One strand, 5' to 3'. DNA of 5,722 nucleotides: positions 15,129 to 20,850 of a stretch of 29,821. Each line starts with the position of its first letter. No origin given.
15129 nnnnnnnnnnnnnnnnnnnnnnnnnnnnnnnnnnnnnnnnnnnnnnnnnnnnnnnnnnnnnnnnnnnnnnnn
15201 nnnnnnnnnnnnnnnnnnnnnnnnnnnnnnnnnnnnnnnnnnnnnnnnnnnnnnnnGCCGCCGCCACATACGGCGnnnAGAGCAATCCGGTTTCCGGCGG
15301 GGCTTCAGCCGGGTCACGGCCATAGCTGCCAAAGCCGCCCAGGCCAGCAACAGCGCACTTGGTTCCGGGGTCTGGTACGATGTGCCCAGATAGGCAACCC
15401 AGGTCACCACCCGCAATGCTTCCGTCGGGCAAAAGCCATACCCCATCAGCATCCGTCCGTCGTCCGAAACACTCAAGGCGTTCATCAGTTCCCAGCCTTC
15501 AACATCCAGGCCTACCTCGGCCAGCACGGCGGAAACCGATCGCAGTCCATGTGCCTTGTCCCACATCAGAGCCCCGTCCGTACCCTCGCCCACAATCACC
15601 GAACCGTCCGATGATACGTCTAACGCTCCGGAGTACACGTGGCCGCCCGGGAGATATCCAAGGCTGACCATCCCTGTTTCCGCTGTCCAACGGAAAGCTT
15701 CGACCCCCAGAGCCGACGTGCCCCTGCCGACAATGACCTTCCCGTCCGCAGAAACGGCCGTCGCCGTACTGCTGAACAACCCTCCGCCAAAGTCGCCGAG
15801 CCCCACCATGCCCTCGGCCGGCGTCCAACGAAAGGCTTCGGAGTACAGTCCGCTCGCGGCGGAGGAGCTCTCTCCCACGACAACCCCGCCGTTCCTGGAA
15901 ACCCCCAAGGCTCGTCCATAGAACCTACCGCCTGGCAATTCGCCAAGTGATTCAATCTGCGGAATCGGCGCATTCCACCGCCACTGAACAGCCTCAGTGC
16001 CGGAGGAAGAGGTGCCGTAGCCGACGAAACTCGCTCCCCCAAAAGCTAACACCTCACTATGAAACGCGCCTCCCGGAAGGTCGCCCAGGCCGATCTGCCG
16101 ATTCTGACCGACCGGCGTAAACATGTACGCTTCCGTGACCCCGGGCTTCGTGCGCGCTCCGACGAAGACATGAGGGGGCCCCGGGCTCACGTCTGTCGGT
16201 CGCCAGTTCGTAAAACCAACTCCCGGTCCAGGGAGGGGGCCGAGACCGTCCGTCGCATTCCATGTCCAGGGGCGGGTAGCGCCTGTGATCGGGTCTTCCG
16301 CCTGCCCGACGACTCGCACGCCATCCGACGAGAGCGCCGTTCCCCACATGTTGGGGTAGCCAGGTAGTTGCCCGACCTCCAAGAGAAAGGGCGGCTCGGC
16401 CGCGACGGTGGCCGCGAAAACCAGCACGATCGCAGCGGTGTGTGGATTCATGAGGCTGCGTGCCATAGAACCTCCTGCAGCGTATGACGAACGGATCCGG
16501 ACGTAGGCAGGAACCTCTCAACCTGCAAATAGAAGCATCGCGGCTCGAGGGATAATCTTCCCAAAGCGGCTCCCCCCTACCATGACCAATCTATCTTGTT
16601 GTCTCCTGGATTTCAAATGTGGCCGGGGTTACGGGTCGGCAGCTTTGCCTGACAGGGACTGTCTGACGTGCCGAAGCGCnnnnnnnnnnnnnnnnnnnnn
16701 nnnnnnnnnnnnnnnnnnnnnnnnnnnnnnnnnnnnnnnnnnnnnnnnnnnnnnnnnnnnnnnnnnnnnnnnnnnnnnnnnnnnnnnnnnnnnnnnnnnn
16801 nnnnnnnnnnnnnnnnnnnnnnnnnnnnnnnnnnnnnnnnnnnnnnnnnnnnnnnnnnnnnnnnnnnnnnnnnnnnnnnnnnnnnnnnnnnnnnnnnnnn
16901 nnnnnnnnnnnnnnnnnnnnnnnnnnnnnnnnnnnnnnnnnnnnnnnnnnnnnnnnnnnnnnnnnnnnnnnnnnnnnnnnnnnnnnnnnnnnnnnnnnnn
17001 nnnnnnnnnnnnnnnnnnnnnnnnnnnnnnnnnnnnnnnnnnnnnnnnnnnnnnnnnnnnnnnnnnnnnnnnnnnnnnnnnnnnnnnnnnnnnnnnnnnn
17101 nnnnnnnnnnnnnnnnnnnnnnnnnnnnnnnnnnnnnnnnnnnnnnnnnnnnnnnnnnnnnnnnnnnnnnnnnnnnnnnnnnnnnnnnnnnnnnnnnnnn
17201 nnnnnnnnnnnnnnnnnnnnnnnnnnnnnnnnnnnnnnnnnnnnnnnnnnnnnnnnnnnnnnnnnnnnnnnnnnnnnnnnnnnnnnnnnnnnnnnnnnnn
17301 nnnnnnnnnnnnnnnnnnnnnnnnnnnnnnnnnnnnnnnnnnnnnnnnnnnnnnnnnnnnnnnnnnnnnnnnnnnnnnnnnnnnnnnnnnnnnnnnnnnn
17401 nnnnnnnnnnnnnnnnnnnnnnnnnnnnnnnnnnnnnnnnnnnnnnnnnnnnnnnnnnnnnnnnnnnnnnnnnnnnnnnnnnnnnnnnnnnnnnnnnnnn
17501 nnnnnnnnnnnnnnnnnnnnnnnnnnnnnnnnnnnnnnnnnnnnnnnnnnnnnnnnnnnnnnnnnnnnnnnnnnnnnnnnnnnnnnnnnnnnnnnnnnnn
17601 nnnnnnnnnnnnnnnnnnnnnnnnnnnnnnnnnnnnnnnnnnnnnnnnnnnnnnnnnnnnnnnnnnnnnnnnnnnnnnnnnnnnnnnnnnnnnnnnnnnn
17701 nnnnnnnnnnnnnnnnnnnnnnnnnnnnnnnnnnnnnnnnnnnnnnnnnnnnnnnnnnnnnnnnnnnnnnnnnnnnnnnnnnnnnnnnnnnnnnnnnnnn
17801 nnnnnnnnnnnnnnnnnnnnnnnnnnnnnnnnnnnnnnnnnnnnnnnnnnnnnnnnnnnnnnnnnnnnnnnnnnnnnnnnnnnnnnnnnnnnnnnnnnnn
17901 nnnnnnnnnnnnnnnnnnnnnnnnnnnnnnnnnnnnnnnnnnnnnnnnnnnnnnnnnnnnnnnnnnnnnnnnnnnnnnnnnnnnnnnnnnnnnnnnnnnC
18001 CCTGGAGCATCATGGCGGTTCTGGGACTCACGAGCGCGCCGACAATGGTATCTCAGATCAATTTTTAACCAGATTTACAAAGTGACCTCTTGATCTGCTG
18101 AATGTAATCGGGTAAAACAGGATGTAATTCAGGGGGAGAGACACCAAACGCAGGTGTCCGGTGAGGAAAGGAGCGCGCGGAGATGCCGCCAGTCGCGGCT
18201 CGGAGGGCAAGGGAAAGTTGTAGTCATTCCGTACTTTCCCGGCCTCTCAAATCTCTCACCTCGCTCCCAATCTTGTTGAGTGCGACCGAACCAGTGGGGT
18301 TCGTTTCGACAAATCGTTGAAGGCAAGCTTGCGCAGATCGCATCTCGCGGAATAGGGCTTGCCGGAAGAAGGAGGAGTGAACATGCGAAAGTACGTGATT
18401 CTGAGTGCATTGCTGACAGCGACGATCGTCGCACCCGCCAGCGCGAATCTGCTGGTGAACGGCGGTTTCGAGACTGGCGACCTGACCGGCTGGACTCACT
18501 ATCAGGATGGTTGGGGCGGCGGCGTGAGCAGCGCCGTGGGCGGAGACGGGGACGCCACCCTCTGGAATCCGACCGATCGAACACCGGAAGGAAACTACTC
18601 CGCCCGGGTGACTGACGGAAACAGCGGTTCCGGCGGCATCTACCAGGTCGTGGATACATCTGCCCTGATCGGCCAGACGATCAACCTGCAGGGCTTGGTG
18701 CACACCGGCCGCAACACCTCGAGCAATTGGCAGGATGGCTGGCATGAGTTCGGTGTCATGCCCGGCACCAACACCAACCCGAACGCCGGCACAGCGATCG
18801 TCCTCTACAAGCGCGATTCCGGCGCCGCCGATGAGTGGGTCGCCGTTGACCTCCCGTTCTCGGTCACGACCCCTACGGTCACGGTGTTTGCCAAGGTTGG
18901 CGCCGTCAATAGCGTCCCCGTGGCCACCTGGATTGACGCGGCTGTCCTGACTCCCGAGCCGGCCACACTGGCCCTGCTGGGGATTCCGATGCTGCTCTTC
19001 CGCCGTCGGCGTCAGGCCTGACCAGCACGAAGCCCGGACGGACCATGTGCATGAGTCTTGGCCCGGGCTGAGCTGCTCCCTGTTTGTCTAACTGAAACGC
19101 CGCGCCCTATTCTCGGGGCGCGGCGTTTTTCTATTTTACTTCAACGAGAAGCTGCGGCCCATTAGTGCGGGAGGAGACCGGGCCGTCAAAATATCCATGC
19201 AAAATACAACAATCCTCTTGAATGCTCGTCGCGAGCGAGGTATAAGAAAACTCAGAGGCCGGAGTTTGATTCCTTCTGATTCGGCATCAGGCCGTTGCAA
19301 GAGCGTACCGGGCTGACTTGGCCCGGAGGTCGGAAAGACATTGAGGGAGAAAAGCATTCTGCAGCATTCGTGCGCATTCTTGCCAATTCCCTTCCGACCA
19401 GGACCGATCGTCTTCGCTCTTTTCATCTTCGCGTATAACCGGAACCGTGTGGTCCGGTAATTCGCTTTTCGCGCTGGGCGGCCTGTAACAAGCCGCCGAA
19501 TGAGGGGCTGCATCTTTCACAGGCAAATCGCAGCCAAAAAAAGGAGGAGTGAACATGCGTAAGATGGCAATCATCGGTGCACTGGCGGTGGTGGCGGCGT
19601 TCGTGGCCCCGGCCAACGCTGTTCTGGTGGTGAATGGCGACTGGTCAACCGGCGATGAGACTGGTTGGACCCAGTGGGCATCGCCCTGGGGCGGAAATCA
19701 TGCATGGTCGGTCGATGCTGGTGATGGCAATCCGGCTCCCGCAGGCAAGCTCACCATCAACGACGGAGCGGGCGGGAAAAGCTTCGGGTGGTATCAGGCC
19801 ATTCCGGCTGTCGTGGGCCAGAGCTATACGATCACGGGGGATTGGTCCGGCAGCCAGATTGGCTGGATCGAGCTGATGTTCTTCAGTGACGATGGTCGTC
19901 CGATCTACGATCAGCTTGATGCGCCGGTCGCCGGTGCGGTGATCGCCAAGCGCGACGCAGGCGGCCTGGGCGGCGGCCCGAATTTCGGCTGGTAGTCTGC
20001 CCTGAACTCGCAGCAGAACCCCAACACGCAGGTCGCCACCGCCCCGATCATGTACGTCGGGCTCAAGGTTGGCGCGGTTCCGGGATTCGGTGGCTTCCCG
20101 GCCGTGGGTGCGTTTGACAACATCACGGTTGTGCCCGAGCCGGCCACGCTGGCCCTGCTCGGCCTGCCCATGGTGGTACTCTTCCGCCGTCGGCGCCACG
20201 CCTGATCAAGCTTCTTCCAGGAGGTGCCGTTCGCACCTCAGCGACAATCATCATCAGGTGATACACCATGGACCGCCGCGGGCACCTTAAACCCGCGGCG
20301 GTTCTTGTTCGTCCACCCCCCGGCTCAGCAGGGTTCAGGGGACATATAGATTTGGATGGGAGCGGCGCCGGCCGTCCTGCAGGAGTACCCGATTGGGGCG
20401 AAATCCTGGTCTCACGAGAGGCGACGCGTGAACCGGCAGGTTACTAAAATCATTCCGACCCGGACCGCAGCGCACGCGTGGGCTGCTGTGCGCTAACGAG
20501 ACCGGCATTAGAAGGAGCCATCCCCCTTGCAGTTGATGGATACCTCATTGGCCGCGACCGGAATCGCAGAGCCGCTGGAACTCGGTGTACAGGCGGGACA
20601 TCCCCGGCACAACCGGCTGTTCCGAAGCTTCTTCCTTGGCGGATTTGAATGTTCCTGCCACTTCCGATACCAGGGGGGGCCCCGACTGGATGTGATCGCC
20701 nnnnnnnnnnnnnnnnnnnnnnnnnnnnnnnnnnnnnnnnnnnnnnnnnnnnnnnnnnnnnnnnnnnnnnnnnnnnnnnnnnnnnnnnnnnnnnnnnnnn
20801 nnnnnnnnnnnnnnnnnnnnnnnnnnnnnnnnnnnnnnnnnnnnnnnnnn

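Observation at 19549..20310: PEP-CTERM paralog interrupted by an in-frame TAG, with its downstream PEP-CTERM tail still intact and in frame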

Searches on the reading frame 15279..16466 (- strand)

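Call 35: search_protein_families(library=pfam, proteins=[window:15279-16466:-], max_evalue=0.001)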
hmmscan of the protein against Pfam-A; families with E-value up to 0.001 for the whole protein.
window:15279-16466:- (396 aa): 0 families

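Call 43: search_protein_families(library=ncbifam, proteins=[window:15279-16466:-], max_evalue=0.001)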
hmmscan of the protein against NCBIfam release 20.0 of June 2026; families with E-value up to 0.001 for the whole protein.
window:15279-16466:- (396 aa): 1 family
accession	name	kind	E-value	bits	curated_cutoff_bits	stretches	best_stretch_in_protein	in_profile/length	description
TIGR02913.1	HAF_rpt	repeat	2.1e-14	53.2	22.65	2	186-228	1-39/39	HAF repeat protein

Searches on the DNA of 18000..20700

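Call 33: search_rna_families(source=window, start=18000, end=20700, threshold=evalue, max_evalue=1)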
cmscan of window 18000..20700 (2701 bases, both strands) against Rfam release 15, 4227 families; matches with E-value up to 1: 0.
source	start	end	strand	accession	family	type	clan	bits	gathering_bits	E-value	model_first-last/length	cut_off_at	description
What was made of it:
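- On Programmed stop-codon read-through: There is no Rfam hit (call 33).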

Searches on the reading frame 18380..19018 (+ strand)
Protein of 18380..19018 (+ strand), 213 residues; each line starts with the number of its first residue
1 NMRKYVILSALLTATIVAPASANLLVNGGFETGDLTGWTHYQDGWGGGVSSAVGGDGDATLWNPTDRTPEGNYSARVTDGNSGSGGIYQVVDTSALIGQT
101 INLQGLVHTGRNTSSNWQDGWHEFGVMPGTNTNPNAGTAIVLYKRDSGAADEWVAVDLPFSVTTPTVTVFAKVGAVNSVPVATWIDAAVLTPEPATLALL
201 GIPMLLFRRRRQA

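Call 9: search_protein_families(library=pfam, proteins=[window:18380-19018:+], max_evalue=1)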
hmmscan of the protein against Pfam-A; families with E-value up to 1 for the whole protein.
window:18380-19018:+ (213 aa): 3 families
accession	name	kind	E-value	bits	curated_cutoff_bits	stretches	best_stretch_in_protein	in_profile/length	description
PF02018.23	CBM_4_9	-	0.0057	17.5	25.9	1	22-91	1-56/136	Carbohydrate binding domain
PF07589.16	PEP-CTERM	-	0.0093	16.5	20.7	1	191-211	2-24/24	PEP-CTERM motif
PF22825.2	HpiC1-like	-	0.37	11.3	27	1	27-94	20-79/174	HpiC1 cyclase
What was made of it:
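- On CBM beta-sandwich (CBM4/9-like): The paralog hits CBM_4_9 at 17.5 bits, below the 25.9 cut-off (call 9).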

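Call 10: search_protein_families(library=ncbifam, proteins=[window:18380-19018:+], max_evalue=1)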
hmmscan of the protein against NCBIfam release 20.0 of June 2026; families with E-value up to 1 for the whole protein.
window:18380-19018:+ (213 aa): 6 families
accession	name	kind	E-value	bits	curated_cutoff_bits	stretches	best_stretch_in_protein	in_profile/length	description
NF033675.1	NTTRR-F1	subfamily_domain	2.8e-05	24.3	70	1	22-40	3-21/155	NTTRR-F1 domain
NF038125.1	PEP_CTERM_THxN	subfamily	0.00052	19.7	85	1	165-211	197-245/246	THxN family PEP-CTERM protein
TIGR02595.1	PEP_CTERM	domain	0.019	15.8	16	1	191-212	1-24/24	PEP-CTERM sorting domain-containing protein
NF038129.1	PEP_NF038129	equivalog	0.18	11.6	65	1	160-212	144-194/194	NF038129 family PEP-CTERM protein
NF038120.1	PEP_CTERM_QFxxD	subfamily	0.23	11.3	80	1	192-212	194-214/215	NF038120 family PEP-CTERM protein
TIGR04564.1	Synergist_CTERM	domain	0.41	10.7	22.5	0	197-211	13-27/27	Synerg-CTERM sorting domain-containing protein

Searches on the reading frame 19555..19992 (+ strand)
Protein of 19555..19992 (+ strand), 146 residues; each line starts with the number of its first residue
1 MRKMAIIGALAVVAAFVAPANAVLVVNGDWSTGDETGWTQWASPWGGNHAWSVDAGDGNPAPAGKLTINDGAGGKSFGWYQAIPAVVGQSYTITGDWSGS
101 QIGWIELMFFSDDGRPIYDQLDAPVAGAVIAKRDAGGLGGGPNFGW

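Call 14: find_encoding_contigs(protein=window:19555-19992:+, flank=10000, max_places=10)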
Protein window:19555-19992:+ (146 aa): 1 contig read that carries it; 1 place shown.
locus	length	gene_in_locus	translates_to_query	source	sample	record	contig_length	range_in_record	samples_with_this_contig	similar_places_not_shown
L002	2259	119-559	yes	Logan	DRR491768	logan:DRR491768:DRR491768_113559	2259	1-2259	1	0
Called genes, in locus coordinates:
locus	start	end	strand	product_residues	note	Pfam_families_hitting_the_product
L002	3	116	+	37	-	?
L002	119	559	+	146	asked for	-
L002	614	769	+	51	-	PF07589:PEP_exosort_dom (faint)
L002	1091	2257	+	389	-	?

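Call 21: list_cluster_members(proteins=[P0001, window:19555-19992:+, window:20050-20202:+, window:18380-19018:+])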
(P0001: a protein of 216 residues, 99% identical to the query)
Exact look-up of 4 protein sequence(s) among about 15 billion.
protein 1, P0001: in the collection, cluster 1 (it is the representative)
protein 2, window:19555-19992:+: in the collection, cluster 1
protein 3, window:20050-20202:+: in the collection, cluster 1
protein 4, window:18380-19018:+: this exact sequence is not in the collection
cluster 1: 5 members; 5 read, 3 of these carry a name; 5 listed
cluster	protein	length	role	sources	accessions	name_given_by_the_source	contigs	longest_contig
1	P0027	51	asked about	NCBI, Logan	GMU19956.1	MAG: hypothetical protein AMXMBFR13_00580 [Phycisphaerae bacterium]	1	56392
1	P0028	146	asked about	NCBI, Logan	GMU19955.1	MAG: hypothetical protein AMXMBFR13_00570 [Phycisphaerae bacterium]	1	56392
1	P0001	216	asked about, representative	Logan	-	-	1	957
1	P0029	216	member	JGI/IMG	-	hypothetical protein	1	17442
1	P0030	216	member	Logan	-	-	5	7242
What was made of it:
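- Checked: The products are therefore 146 aa (truncated) and 216 aa (full length), matching the database entries (call 21).
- The TAG is seen in only one read set (calls 14, 21).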

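Call 24: find_encoding_contigs(protein=P0030, flank=4000, max_places=10)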
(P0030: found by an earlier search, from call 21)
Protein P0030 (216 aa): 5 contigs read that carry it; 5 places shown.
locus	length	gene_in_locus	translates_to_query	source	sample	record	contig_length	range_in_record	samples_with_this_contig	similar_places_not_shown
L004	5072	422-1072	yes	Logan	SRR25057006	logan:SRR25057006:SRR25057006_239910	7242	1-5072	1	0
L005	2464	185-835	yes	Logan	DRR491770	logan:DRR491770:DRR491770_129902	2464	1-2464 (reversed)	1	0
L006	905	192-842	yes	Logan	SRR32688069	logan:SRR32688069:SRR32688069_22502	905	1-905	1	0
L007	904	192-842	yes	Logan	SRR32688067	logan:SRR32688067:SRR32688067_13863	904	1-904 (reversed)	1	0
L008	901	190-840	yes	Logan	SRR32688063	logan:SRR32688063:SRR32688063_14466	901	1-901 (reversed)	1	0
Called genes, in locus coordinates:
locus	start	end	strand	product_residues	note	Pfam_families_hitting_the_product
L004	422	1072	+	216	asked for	-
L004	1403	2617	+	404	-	-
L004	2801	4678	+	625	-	PF02837:Glyco_hydro_2_N (weak), PF22666:Glyco_hydro_2_N2, PF02836:Glyco_hydro_2_C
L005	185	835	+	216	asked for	-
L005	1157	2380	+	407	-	-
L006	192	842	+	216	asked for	-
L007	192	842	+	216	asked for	-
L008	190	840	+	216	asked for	-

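Call 25: find_encoding_contigs(protein=P0029, flank=4000, max_places=10)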
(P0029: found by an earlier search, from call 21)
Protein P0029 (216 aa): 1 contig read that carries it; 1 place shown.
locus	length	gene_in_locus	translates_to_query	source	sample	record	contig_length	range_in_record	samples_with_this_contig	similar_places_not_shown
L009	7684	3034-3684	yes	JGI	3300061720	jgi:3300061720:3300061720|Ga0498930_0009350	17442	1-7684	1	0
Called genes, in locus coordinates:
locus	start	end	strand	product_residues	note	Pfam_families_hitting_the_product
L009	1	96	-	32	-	?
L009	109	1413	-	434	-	PF22807:TrAA12, PF23500:DUF7133 (weak), PF07995:GSDH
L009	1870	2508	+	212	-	-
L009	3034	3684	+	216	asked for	-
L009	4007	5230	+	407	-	-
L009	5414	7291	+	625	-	PF02837:Glyco_hydro_2_N (weak), PF22666:Glyco_hydro_2_N2, PF02836:Glyco_hydro_2_C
